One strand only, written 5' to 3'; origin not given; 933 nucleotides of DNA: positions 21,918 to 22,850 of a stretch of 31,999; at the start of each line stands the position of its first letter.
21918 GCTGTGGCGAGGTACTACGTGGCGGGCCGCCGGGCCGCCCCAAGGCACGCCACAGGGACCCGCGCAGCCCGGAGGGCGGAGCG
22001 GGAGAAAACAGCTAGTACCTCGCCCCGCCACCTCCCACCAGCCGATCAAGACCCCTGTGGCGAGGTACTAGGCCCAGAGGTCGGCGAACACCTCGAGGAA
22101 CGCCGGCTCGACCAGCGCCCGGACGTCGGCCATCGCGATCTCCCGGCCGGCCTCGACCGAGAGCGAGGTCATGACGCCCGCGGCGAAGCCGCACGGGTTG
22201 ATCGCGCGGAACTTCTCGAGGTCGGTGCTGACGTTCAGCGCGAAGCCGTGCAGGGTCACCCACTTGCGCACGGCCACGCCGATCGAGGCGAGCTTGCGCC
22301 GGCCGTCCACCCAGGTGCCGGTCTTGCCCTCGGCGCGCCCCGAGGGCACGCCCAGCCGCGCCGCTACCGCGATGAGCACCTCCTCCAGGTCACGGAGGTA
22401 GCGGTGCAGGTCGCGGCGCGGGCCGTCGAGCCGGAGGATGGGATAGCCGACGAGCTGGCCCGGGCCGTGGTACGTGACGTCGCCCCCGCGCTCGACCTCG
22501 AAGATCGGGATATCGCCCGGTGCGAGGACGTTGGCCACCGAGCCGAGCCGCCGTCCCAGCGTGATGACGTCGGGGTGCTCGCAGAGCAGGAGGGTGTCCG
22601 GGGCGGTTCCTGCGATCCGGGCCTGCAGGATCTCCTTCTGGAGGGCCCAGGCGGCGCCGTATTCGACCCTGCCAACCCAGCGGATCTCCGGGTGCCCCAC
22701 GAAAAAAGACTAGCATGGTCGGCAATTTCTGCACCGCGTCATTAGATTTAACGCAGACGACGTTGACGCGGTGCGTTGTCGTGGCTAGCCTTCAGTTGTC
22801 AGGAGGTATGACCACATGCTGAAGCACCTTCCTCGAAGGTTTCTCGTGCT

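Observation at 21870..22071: MITE-like 202-bp element with perfect 17-bp terminal inverted repeats and triplicated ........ half-sites, abutting the lipB stop codon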

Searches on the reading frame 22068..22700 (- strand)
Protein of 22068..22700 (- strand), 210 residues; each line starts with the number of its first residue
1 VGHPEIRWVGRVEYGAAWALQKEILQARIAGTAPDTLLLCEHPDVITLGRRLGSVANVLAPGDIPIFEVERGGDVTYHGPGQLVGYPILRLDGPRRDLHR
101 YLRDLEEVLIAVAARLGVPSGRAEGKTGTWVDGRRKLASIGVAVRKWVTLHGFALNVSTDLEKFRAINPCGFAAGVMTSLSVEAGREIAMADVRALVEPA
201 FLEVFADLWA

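Call 6: search_protein_families(library=pfam, proteins=[window:22068-22700:-])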
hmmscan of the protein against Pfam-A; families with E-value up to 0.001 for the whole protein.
window:22068-22700:- (210 aa): 1 family
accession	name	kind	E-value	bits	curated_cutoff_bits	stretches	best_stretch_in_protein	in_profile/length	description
PF21948.1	LplA-B_cat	-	3.6e-44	151.5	27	1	14-201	2-199/200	Lipoyl protein ligase A/B catalytic domain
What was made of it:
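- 22068..22700 (-): lipB (lipoyl(octanoyl) transferase). Its stop codon is rebuilt by the insertion. PF21948 at 3.6e-44 (call 6).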

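Call 11: find_encoding_contigs(protein=window:22068-22700:-, flank=10000, max_places=10)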
Protein window:22068-22700:- (210 aa): 1 contig read that carries it; 1 place shown.
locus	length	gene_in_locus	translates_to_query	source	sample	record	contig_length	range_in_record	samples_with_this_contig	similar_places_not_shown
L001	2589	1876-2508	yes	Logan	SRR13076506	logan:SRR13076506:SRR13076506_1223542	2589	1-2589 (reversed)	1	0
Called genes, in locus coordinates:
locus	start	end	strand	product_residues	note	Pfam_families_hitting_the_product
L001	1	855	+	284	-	?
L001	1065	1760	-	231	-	-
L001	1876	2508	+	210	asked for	PF21948:LplA-B_cat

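Call 14: find_homologous_proteins(query=window:22068-22700:-, max_evalue=1e-30)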
Query window:22068-22700:- (210 aa): 7838 proteins with E <= 1e-30 among 8000 candidates; the best 120 are listed.
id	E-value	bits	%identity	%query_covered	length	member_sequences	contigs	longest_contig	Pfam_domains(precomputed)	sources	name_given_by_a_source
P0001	1.8e-135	467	100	100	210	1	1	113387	PF21948.2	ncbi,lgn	-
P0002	6.5e-118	410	87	100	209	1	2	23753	PF21948.2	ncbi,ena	-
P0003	1.9e-111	389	82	99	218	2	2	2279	PF21948.2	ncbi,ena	-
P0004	1.0e-85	305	69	96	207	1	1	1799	PF21948.2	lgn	-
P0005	4.0e-77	277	65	94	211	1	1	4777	PF21948.2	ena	-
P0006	1.6e-76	275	64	94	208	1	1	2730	PF21948.2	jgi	jgi:lipoate-protein ligase B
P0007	2.4e-76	274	63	94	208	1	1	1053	PF21948.2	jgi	jgi:lipoate-protein ligase B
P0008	5.1e-76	273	66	90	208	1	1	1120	PF21948.2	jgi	jgi:lipoate-protein ligase B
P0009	1.2e-75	272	64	93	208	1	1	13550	PF21948.2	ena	-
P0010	1.6e-75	272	67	89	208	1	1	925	PF21948.2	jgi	jgi:lipoate-protein ligase B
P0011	1.8e-75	271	64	95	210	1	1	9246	PF21948.2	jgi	jgi:lipoate-protein ligase B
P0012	1.8e-75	271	64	94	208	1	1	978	PF21948.2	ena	-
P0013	2.1e-75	271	64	94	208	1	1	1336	PF21948.2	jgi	jgi:lipoyl(octanoyl) transferase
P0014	3.6e-75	270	63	94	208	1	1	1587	PF21948.2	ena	-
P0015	5.6e-75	270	63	94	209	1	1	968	PF21948.2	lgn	-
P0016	5.7e-75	270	64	94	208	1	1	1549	PF21948.2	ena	-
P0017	6.5e-75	270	62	96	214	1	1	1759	PF21948.2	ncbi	-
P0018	9.2e-75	269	64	95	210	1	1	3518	PF21948.2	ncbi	ncbi:MAG TPA: lipoyl(octanoyl) transferase LipB [Polyangia bacterium]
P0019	9.4e-75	269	64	93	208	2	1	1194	PF21948.2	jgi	jgi:lipoate-protein ligase B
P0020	1.5e-74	268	62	94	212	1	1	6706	PF21948.2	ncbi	-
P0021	1.6e-74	268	63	94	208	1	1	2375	PF21948.2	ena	-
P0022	2.0e-74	268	65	90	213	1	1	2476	PF21948.2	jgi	jgi:lipoyl(octanoyl) transferase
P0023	3.1e-74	267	66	90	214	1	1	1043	PF21948.2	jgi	jgi:lipoate-protein ligase B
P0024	3.5e-74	267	64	94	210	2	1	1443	PF21948.2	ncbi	-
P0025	3.7e-74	267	65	90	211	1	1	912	PF21948.2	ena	-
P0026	3.9e-74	267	63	94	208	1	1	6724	PF21948.2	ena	-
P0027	3.9e-74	267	66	90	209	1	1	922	PF21948.2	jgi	jgi:lipoate-protein ligase B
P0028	4.2e-74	267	64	93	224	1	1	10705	PF21948.2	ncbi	-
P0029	4.8e-74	267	63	93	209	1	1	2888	PF21948.2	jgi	jgi:lipoate-protein ligase B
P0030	5.4e-74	267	61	94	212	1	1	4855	PF21948.2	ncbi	-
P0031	6.2e-74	266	62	94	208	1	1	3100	PF21948.2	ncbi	ncbi:MAG TPA: lipoyl(octanoyl) transferase LipB [Polyangia bacterium]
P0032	7.2e-74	266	65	90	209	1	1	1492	PF21948.2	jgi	-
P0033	7.7e-74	266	65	89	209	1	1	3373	PF21948.2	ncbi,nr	ncbi:MAG: lipoate-protein ligase [bacterium]|nr:lipoate-protein ligase [bacterium]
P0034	7.8e-74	266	65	90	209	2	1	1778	PF21948.2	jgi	jgi:lipoyl(octanoyl) transferase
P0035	8.9e-74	266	61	96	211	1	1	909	PF21948.2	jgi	jgi:lipoate-protein ligase B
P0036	1.0e-73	266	62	94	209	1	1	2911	PF21948.2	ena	-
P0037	1.1e-73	266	64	90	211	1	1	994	PF21948.2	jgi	-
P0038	1.1e-73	266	67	88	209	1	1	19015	PF21948.2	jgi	jgi:lipoate-protein ligase B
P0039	1.1e-73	266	64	90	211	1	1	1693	PF21948.2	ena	-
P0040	1.1e-73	265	64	90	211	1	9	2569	PF21948.2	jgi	jgi:lipoyl(octanoyl) transferase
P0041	1.2e-73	265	64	90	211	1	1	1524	PF21948.2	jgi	-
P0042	1.2e-73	265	62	93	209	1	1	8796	PF21948.2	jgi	jgi:lipoate-protein ligase B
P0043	1.5e-73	265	64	90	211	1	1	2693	PF21948.2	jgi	-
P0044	1.6e-73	265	66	89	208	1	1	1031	PF21948.2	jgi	jgi:lipoate-protein ligase B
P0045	2.3e-73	265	62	95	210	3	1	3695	PF21948.2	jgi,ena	-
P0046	2.3e-73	265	61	93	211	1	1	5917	PF21948.2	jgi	jgi:lipoate-protein ligase B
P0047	2.4e-73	264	66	89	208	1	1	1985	PF21948.2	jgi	jgi:lipoate-protein ligase B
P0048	2.5e-73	264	61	95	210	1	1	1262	PF21948.2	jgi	jgi:lipoate-protein ligase B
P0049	3.6e-73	264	61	96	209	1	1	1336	PF21948.2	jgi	jgi:lipoate-protein ligase B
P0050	4.7e-73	263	66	90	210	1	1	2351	PF21948.2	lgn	-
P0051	6.7e-73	263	65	90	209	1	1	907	PF21948.2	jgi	jgi:lipoate-protein ligase B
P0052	8.9e-73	263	62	93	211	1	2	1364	PF21948.2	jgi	jgi:lipoate-protein ligase B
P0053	8.9e-73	263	65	90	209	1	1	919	PF21948.2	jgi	jgi:lipoate-protein ligase B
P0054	9.2e-73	263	63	93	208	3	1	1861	PF21948.2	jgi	jgi:lipoate-protein ligase B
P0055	1.0e-72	262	61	95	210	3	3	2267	PF21948.2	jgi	jgi:lipoate-protein ligase B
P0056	1.0e-72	262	64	89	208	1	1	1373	PF21948.2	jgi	jgi:lipoate-protein ligase B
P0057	1.1e-72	262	64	90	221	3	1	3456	PF21948.2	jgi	jgi:lipoyl(octanoyl) transferase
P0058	1.5e-72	262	62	93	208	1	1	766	PF21948.2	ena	-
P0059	1.6e-72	262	64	90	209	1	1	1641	PF21948.2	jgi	jgi:lipoate-protein ligase B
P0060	1.6e-72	262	62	94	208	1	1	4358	PF21948.2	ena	-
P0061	1.7e-72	262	62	94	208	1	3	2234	PF21948.2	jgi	jgi:lipoate-protein ligase B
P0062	1.7e-72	262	61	94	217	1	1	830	PF21948.2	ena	-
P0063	1.8e-72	262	62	94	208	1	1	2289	PF21948.2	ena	-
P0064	1.8e-72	262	62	94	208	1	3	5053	PF21948.2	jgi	-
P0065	1.8e-72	262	63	94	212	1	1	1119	PF21948.2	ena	-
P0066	1.9e-72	262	62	94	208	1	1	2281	PF21948.2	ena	-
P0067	1.9e-72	262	65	90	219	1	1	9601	PF21948.2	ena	-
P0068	1.9e-72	261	64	94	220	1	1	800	PF21948.2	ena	-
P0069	2.8e-72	261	64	90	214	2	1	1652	PF21948.2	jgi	jgi:lipoate-protein ligase B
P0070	3.1e-72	261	61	94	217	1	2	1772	PF21948.2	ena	-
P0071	3.3e-72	261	64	88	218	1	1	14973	PF21948.2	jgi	jgi:lipoate-protein ligase B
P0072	3.4e-72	261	61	94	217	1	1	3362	PF21948.2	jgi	jgi:lipoyl(octanoyl) transferase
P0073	4.1e-72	260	65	90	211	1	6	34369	PF21948.2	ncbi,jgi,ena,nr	ncbi:MAG TPA: lipoyl(octanoyl) transferase LipB [Polyangia bacterium]|nr:lipoyl(octanoyl) transferas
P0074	4.8e-72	260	64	90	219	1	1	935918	PF21948.2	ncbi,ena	-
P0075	4.8e-72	260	64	90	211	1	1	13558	PF21948.2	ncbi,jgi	ncbi:MAG TPA: lipoyl(octanoyl) transferase LipB [Polyangia bacterium]|jgi:lipoate-protein ligase B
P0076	4.9e-72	260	62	94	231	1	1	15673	PF21948.2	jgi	jgi:lipoate-protein ligase B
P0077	6.8e-72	260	64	90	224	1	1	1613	PF21948.2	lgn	-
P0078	7.3e-72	260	64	89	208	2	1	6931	PF21948.2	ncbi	ncbi:MAG: lipoyl(octanoyl) transferase LipB [Polyangia bacterium]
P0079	7.4e-72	260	63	90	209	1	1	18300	PF21948.2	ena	-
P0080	9.4e-72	259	64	90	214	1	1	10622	PF21948.2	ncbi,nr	ncbi:MAG: lipoate-protein ligase [Myxococcales bacterium]|nr:lipoate-protein ligase [Myxococcales ba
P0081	1.0e-71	259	61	94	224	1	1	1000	PF21948.2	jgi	jgi:lipoate-protein ligase B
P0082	1.3e-71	259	65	90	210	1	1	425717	PF21948.2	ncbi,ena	-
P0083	1.3e-71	259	63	89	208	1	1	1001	PF21948.2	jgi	jgi:lipoate-protein ligase B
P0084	1.3e-71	259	64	90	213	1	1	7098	PF21948.2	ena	-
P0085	2.2e-71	258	60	95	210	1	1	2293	PF21948.2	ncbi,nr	ncbi:MAG: lipoyl(octanoyl) transferase LipB [Myxococcales bacterium]|nr:lipoyl(octanoyl) transferase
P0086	2.5e-71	258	64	89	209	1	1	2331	PF21948.2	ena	-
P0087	2.7e-71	258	67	84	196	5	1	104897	PF21948.2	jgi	-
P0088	3.1e-71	258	63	94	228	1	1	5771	PF21948.2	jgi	jgi:lipoate-protein ligase B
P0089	3.3e-71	257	61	94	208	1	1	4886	PF21948.2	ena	-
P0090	3.6e-71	257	64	90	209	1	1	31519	PF21948.2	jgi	jgi:lipoate-protein ligase B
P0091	3.8e-71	257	66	87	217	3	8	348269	PF21948.2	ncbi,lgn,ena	-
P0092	4.0e-71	257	62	90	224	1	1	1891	PF21948.2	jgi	jgi:lipoyl(octanoyl) transferase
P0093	4.0e-71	257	60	98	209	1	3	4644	PF21948.2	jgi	jgi:lipoate-protein ligase B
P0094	4.1e-71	257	60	94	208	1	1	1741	PF21948.2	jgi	jgi:lipoate-protein ligase B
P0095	7.4e-71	256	61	93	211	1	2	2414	PF21948.2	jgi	-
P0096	7.5e-71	256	61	95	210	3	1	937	PF21948.2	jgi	jgi:lipoate-protein ligase B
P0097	7.6e-71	256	60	98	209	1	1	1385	PF21948.2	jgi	jgi:lipoate-protein ligase B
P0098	8.6e-71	256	62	94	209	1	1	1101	PF21948.2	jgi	jgi:lipoate-protein ligase B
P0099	9.6e-71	256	60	94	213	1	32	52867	PF21948.2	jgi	jgi:lipoate-protein ligase B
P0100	1.0e-70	256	62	94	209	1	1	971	PF21948.2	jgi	jgi:lipoyl(octanoyl) transferase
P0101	1.2e-70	256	62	94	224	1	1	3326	PF21948.2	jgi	jgi:lipoate-protein ligase B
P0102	1.2e-70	256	62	90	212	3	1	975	PF21948.2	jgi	jgi:lipoate-protein ligase B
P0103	1.3e-70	256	62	92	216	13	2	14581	PF21948.2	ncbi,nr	ncbi:MAG TPA: lipoyl(octanoyl) transferase LipB [Polyangia bacterium]|nr:lipoyl(octanoyl) transferas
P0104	1.5e-70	255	61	94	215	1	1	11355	PF21948.2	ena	-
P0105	1.6e-70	255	59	96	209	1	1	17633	PF21948.2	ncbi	-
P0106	1.8e-70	255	59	96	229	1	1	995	PF21948.2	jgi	jgi:lipoyl(octanoyl) transferase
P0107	1.8e-70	255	65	89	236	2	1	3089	PF21948.2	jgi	jgi:lipoate-protein ligase B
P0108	2.3e-70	255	64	90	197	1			PF21948.2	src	-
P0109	2.3e-70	255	62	89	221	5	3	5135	PF21948.2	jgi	jgi:lipoate-protein ligase B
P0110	2.5e-70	255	64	90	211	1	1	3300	PF21948.2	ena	-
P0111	2.6e-70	255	61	94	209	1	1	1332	PF21948.2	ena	-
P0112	2.7e-70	254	59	90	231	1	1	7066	PF21948.2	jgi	jgi:lipoyl(octanoyl) transferase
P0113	2.9e-70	254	60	98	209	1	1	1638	PF21948.2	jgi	jgi:lipoyl(octanoyl) transferase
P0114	3.1e-70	254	62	94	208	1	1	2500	PF21948.2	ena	-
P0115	3.2e-70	254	61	94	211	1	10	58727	PF21948.2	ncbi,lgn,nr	ncbi:MAG TPA: lipoyl(octanoyl) transferase LipB [Polyangia bacterium]|nr:lipoyl(octanoyl) transferas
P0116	3.3e-70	254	61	94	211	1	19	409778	PF21948.2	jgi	jgi:lipoate-protein ligase B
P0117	4.0e-70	254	61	94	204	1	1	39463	PF21948.2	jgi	jgi:lipoate-protein ligase B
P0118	4.4e-70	254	61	94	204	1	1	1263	PF21948.2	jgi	jgi:lipoate-protein ligase B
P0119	4.9e-70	254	61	94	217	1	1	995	PF21948.2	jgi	jgi:lipoate-protein ligase B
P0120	6.4e-70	253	65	89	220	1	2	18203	PF21948.2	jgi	jgi:lipoate-protein ligase B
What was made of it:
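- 22068..22700 (-): Homologs named LipB (call 14).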

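Call 26: find_encoding_contigs(protein=P0002, flank=4000, max_places=3)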
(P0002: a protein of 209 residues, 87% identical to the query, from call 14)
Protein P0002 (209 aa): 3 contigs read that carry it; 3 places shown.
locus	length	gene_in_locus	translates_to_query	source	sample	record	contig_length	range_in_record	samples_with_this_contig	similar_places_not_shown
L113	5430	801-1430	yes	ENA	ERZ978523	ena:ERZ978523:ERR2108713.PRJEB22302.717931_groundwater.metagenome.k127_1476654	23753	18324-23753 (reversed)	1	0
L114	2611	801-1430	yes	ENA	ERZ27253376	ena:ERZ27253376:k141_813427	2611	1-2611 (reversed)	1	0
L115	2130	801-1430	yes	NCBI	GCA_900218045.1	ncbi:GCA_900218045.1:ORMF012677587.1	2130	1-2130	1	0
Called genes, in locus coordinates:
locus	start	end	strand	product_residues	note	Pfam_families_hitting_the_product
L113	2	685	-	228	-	?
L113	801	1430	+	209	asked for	PF21948:LplA-B_cat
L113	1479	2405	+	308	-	PF00005:ABC_tran, PF13304:AAA_21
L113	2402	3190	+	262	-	PF01061:ABC2_membrane, PF12679:ABC2_membrane_2, PF12698:ABC2_membrane_3, PF12730:ABC2_membrane_4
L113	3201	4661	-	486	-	PF13506:Glyco_transf_21, PF00535:Glycos_transf_2, PF13641:Glyco_tranf_2_3, PF03552:Cellulose_synt (faint), PF13632:Glyco_trans_2_3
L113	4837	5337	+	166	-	-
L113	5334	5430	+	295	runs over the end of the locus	PF13688:Reprolysin_5 (weak)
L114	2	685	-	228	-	?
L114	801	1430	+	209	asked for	PF21948:LplA-B_cat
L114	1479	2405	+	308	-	PF00005:ABC_tran, PF13304:AAA_21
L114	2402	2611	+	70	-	?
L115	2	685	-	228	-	?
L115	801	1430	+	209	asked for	PF21948:LplA-B_cat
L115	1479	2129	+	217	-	?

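Call 27: find_encoding_contigs(protein=P0003, flank=4000, max_places=3)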
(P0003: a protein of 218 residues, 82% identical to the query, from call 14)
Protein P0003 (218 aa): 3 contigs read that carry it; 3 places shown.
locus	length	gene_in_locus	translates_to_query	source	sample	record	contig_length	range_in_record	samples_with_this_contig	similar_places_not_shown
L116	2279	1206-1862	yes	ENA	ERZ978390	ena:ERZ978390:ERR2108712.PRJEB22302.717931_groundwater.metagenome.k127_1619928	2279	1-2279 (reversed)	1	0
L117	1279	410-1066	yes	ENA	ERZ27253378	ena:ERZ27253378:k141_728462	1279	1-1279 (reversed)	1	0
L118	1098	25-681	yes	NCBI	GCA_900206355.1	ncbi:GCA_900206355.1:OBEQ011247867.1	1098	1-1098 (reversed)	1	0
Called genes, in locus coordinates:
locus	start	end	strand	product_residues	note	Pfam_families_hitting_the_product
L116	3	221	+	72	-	?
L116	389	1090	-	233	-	-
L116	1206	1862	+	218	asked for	PF21948:LplA-B_cat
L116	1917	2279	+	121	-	?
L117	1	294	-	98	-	?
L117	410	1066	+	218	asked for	PF21948:LplA-B_cat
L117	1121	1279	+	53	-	?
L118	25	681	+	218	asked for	PF21948:LplA-B_cat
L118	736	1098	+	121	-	?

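Call 28: find_encoding_contigs(protein=P0001, flank=10000, max_places=5)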
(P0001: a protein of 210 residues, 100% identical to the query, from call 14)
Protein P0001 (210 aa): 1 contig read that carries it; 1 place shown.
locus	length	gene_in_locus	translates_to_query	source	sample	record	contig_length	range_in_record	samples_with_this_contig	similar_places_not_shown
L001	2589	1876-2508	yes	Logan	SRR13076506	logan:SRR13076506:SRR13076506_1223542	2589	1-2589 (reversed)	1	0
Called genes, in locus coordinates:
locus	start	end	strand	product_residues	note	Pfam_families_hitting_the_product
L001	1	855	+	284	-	?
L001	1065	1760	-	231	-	-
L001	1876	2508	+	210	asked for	PF21948:LplA-B_cat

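Call 53: list_cluster_members(proteins=[P0001, P0002, P0003])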
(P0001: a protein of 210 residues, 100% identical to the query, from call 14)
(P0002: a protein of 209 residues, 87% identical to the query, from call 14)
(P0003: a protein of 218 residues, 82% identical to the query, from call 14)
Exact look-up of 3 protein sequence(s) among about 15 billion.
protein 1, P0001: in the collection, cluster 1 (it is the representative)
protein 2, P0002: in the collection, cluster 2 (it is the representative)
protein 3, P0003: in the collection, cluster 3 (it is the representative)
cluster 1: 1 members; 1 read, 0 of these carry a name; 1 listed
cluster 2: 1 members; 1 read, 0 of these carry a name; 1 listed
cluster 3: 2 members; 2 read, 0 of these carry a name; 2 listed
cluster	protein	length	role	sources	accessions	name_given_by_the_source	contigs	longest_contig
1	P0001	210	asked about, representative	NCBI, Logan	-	-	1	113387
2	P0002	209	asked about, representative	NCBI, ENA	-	-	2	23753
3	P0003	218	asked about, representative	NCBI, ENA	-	-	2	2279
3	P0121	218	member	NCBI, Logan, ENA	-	-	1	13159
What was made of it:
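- Tried and rejected: Cluster look-up to name the source organism: no names returned (call 53).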

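Call 54: find_encoding_contigs(protein=P0121, flank=1500, max_places=2)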
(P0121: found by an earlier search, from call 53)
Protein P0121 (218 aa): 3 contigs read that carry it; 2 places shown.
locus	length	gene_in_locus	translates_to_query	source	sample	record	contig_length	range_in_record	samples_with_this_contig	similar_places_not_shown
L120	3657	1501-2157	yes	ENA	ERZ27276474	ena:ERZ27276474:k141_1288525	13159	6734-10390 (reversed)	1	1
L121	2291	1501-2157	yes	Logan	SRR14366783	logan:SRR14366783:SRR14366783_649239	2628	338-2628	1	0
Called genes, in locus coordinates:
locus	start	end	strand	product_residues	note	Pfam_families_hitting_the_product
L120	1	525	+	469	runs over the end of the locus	PF01134:GIDA, PF01266:DAO (faint), PF01494:FAD_binding_3 (faint), PF07992:Pyr_redox_2, PF13738:Pyr_redox_3, PF00070:Pyr_redox, PF03721:UDPG_MGDP_dh_N (weak), PF02852:Pyr_redox_dim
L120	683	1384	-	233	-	-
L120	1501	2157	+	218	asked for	PF21948:LplA-B_cat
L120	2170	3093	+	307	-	PF00005:ABC_tran, PF13304:AAA_21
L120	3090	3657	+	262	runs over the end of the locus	PF01061:ABC2_membrane, PF12679:ABC2_membrane_2, PF12698:ABC2_membrane_3, PF12730:ABC2_membrane_4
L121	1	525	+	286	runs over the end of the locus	?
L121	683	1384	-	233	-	-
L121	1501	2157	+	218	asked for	PF21948:LplA-B_cat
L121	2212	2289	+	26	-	?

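Call 55: find_encoding_contigs(protein=P0004, flank=1500, max_places=2)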
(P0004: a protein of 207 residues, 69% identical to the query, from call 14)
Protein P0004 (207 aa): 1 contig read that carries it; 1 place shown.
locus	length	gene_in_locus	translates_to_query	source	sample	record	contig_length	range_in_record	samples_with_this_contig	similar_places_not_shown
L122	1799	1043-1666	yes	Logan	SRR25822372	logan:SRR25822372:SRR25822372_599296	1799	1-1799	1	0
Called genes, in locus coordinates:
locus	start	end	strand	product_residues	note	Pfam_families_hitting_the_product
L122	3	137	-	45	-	?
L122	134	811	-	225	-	-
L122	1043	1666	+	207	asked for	PF21948:LplA-B_cat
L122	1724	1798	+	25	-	?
